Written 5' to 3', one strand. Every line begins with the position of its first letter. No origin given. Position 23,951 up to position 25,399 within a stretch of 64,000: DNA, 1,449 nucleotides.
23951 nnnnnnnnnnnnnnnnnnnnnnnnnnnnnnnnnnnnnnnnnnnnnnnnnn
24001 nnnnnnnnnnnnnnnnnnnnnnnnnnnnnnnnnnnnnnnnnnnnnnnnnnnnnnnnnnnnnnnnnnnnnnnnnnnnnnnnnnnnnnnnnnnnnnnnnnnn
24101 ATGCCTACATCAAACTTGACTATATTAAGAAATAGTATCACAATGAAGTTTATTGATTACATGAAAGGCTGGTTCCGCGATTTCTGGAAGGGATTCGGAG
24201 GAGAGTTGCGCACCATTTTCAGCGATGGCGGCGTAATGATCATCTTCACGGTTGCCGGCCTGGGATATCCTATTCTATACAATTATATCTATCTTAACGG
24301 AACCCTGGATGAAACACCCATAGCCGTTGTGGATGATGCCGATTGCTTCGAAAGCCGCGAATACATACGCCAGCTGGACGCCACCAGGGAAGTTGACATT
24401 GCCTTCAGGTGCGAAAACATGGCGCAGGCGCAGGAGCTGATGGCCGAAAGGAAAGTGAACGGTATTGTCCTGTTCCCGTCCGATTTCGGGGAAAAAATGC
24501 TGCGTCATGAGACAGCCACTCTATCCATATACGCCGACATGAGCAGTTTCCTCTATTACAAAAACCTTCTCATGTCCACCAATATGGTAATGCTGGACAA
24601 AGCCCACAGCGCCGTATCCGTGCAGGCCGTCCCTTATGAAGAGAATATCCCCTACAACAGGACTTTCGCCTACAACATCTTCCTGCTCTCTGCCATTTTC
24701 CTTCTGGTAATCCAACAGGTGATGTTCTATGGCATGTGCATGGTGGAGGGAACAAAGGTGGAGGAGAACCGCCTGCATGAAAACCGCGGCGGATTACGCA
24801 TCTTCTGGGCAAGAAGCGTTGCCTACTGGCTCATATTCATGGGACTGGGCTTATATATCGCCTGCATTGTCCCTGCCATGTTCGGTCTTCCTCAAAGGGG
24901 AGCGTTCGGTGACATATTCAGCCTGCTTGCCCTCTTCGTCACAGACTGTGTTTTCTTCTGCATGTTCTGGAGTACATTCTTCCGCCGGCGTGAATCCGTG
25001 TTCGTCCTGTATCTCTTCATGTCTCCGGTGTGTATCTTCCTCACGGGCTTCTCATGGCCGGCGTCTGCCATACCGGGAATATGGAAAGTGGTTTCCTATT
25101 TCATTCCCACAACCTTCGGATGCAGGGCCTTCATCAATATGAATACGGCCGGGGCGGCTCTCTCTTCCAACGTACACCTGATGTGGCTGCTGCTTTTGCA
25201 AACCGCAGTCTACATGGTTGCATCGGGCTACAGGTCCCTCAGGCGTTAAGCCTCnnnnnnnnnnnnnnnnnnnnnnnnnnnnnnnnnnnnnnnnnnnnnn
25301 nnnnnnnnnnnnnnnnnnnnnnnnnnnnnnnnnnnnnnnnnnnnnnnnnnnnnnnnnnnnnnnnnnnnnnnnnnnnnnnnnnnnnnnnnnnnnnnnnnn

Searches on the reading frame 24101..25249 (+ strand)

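Call 20: search_protein_families(library=pfam, proteins=[window:24101-25249:+], max_evalue=0.01)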
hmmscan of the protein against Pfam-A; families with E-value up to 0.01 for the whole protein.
window:24101-25249:+ (382 aa): 2 families
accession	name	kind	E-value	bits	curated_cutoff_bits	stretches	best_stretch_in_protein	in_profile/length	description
PF12698.13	ABC2_membrane_3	-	5.1e-34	118.3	31.6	1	47-375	5-345/347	ABC-2 family transporter protein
PF01061.29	ABC2_membrane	-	0.0013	18.7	26.9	1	231-345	92-207/211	ABC-2 type transporter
